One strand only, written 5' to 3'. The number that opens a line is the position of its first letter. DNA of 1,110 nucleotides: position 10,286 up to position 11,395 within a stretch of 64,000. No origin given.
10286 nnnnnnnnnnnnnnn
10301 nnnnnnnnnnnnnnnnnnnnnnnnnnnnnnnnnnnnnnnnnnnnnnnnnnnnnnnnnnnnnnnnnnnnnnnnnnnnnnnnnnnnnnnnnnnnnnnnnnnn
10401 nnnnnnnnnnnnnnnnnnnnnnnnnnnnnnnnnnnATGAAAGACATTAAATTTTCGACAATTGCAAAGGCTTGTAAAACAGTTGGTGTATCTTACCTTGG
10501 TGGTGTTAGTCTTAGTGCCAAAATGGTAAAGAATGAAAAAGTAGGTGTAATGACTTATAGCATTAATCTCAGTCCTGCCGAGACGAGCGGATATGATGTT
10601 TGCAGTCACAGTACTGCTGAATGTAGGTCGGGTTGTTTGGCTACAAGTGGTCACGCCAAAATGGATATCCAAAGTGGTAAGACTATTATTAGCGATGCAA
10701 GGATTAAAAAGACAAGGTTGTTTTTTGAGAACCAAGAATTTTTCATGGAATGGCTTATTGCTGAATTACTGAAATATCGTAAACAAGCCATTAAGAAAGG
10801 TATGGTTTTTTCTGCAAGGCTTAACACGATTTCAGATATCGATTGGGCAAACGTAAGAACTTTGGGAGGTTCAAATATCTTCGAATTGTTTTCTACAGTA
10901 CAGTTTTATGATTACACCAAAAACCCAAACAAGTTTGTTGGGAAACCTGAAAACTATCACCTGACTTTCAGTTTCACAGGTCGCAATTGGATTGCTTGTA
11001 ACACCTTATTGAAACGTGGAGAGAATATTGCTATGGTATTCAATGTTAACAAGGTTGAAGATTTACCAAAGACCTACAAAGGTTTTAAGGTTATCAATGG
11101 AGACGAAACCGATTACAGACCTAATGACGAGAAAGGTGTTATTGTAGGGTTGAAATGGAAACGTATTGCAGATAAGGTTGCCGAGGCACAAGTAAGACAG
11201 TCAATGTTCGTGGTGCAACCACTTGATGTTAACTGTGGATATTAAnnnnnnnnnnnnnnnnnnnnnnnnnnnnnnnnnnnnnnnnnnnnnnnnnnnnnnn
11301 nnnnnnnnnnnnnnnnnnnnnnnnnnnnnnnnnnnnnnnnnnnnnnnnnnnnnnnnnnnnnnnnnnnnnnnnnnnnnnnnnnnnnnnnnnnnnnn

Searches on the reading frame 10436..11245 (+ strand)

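Call 10: search_protein_families(library=phrogs, proteins=[window:10436-11245:+], max_evalue=0.001)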
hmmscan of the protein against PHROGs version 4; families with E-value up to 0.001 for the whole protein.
window:10436-11245:+ (269 aa): 1 family
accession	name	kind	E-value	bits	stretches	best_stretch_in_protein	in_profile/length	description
phrog_1617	-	unknown function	2.3e-57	195.2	1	27-248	45-262/273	-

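Call 69: search_protein_families(library=pfam, proteins=[window:10436-11245:+], max_evalue=0.001)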
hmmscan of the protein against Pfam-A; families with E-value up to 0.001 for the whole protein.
window:10436-11245:+ (269 aa): 1 family
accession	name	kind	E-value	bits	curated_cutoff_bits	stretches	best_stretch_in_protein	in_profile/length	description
PF17338.8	GP88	-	1.4e-30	107.3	24.4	1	31-242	11-218/230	Gene product 88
